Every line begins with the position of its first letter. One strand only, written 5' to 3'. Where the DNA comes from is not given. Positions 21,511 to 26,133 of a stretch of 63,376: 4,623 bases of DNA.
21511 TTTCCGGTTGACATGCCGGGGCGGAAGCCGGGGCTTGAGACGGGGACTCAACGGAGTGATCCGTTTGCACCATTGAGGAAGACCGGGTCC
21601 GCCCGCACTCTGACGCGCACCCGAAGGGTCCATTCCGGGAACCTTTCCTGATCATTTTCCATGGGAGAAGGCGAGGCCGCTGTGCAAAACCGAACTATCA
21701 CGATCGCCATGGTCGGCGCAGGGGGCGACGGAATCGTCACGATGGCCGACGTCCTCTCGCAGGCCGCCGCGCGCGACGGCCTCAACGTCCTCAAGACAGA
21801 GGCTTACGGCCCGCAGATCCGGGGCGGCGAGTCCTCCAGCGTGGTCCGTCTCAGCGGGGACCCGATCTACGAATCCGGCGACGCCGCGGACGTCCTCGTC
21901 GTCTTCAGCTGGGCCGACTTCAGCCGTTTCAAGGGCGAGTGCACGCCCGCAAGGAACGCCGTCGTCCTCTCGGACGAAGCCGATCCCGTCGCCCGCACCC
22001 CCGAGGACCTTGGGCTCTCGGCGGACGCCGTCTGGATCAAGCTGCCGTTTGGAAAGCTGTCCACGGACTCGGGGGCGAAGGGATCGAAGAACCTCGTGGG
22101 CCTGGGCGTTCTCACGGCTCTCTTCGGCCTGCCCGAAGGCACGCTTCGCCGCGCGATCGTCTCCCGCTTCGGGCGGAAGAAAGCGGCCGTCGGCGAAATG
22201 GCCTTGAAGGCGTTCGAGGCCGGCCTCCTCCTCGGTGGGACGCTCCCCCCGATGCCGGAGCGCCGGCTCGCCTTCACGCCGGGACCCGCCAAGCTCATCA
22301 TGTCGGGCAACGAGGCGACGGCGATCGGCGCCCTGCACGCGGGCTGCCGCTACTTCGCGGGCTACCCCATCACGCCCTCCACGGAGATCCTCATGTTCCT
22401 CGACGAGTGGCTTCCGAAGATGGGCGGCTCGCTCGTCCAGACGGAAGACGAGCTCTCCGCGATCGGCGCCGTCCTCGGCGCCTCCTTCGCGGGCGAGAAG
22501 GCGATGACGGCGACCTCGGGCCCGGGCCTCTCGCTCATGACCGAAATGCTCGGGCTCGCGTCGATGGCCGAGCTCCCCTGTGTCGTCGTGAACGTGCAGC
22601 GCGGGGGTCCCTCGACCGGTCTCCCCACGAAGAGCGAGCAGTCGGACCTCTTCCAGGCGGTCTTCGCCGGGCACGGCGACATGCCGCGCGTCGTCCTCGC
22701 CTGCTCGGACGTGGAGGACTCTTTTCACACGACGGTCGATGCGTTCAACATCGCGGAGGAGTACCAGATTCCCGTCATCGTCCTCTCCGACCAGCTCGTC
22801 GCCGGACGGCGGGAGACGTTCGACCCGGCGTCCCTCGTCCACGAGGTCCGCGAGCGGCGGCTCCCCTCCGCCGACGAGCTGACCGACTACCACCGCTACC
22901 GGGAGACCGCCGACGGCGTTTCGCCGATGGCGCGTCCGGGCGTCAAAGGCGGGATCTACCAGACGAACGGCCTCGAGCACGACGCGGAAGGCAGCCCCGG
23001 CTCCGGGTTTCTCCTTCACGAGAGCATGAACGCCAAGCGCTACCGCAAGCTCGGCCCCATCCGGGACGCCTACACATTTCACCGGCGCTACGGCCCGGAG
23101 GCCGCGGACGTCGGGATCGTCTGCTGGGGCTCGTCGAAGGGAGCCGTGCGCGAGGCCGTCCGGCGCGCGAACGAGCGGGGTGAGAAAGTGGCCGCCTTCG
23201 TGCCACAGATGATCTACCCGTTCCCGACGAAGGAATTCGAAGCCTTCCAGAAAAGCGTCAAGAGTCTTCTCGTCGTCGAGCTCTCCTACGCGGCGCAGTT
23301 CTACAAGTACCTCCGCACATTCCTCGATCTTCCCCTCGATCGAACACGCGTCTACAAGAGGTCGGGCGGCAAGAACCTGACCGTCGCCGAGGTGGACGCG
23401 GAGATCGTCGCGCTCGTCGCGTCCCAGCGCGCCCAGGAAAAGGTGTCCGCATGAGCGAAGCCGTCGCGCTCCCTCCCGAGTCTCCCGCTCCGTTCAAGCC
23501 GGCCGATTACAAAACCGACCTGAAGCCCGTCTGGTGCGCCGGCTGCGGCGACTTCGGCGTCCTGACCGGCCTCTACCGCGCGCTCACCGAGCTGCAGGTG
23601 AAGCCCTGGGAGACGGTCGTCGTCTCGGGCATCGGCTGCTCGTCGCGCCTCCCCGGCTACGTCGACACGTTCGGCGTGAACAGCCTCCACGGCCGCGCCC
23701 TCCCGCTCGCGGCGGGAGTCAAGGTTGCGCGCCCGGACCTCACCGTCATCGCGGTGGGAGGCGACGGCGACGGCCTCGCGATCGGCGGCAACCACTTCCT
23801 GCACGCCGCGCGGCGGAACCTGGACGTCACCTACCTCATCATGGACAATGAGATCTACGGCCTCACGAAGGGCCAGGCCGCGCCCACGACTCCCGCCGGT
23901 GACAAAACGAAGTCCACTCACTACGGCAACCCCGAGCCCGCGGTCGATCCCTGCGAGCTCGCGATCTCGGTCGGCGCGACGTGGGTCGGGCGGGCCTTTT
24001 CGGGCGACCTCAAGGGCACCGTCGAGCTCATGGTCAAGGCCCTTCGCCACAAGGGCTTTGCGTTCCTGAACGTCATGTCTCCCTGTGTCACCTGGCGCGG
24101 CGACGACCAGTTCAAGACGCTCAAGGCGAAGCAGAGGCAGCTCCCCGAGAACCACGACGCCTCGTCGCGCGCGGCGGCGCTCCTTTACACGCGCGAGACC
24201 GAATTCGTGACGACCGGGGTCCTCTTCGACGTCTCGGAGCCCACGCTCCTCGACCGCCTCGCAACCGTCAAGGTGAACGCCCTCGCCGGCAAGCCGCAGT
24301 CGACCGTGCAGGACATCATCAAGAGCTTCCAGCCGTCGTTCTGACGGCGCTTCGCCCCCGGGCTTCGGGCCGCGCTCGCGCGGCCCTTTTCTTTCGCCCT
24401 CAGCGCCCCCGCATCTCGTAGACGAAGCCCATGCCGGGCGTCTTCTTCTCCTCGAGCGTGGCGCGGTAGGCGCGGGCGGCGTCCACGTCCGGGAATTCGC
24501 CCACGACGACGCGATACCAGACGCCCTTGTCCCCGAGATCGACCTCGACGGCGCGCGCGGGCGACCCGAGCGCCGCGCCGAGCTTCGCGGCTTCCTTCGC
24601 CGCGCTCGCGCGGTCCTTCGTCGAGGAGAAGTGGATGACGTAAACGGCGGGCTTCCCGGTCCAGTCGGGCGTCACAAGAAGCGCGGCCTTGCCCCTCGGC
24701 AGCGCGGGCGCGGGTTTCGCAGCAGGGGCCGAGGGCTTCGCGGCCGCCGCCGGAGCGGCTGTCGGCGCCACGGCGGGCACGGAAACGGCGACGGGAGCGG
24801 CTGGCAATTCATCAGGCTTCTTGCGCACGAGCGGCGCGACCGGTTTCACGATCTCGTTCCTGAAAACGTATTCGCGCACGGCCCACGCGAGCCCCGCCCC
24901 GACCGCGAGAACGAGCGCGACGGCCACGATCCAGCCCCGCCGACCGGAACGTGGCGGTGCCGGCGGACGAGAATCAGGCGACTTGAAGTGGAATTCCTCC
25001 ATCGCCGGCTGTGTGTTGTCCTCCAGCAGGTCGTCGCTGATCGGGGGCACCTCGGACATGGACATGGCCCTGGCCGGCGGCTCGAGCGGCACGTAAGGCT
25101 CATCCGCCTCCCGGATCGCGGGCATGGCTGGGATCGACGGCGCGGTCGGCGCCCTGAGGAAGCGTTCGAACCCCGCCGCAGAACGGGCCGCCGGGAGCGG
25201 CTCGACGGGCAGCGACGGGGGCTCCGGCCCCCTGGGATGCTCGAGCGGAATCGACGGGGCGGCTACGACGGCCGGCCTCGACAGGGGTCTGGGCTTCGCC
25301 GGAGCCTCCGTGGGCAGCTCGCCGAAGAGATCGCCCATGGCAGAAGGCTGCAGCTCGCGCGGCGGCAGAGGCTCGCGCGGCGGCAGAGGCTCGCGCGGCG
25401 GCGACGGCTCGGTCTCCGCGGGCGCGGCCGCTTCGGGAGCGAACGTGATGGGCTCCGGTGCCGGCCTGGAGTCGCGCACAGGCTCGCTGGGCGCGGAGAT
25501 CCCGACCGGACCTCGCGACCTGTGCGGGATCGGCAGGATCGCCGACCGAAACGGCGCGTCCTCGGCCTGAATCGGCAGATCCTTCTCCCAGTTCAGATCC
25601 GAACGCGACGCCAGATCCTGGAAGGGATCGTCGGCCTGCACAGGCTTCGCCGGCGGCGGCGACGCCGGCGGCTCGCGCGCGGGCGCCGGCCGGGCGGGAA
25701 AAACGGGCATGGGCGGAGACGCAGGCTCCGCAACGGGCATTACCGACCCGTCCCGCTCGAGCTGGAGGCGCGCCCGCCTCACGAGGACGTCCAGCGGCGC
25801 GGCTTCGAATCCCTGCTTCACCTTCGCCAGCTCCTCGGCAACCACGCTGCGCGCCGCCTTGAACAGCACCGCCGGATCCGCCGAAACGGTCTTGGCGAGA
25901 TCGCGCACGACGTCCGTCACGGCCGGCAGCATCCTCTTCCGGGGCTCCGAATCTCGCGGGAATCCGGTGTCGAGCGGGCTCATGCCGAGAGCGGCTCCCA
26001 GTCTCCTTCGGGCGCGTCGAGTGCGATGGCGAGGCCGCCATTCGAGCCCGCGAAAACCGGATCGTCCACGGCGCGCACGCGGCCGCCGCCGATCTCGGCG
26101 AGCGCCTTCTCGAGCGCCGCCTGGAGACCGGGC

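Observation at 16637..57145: Family of short AT-rich repeats (core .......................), often as inverted pairs, embedded in-frame in ORFs and in spacers of an approximately 70% GC sequence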

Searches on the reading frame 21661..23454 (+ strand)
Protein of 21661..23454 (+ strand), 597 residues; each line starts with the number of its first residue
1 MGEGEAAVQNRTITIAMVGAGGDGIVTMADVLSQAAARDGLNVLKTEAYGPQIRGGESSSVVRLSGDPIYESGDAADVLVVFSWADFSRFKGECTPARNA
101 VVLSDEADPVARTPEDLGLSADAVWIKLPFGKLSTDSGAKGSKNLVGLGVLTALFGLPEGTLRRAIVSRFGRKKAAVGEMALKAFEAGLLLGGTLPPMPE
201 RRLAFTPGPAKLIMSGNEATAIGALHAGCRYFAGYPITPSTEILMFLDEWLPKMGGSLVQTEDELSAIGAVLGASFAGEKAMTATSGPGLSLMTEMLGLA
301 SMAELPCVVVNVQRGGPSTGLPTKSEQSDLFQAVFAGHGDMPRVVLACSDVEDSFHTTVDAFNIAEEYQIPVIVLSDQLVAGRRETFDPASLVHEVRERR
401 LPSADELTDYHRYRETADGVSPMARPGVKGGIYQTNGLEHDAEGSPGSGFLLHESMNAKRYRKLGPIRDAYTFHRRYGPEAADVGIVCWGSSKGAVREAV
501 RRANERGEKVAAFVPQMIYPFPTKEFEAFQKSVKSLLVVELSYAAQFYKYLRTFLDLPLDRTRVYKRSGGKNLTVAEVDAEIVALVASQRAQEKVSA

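Call 65: search_protein_families(library=pfam, proteins=[window:21661-23454:+])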
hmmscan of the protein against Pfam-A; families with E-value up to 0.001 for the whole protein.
window:21661-23454:+ (597 aa): 3 families
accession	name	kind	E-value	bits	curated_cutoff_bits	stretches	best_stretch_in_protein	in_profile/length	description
PF01855.24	POR_N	-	1.3e-60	205.5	27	1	223-445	2-216/231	Pyruvate flavodoxin/ferredoxin oxidoreductase, thiamine diP-bdg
PF01558.24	POR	-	2.6e-28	99.8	27.4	1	21-189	1-172/173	Pyruvate ferredoxin/flavodoxin oxidoreductase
PF17147.9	PFOR_II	-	1.2e-14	54.9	27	1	482-578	1-102/102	Pyruvate:ferredoxin oxidoreductase core domain II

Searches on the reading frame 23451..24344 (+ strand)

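Call 65: search_protein_families(library=pfam, proteins=[window:23451-24344:+])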
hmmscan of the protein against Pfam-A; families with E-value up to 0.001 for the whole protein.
window:23451-24344:+ (297 aa): 2 families
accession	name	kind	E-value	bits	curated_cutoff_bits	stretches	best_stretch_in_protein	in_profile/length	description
PF02775.26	TPP_enzyme_C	-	2e-32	112.5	21.9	1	61-208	2-151/151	Thiamine pyrophosphate enzyme, C-terminal TPP binding domain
PF12367.13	PFO_beta_C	-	2.1e-06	28.1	24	1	212-274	1-65/66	Pyruvate ferredoxin oxidoreductase beta subunit C terminal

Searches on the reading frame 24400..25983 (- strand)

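Call 65: search_protein_families(library=pfam, proteins=[window:24400-25983:-])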
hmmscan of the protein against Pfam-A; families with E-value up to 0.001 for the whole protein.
window:24400-25983:- (527 aa): 1 family
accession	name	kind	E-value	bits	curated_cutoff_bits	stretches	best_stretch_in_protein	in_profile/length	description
PF05036.18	SPOR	-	1.6e-08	35.2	21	1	446-513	3-66/76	SPOR domain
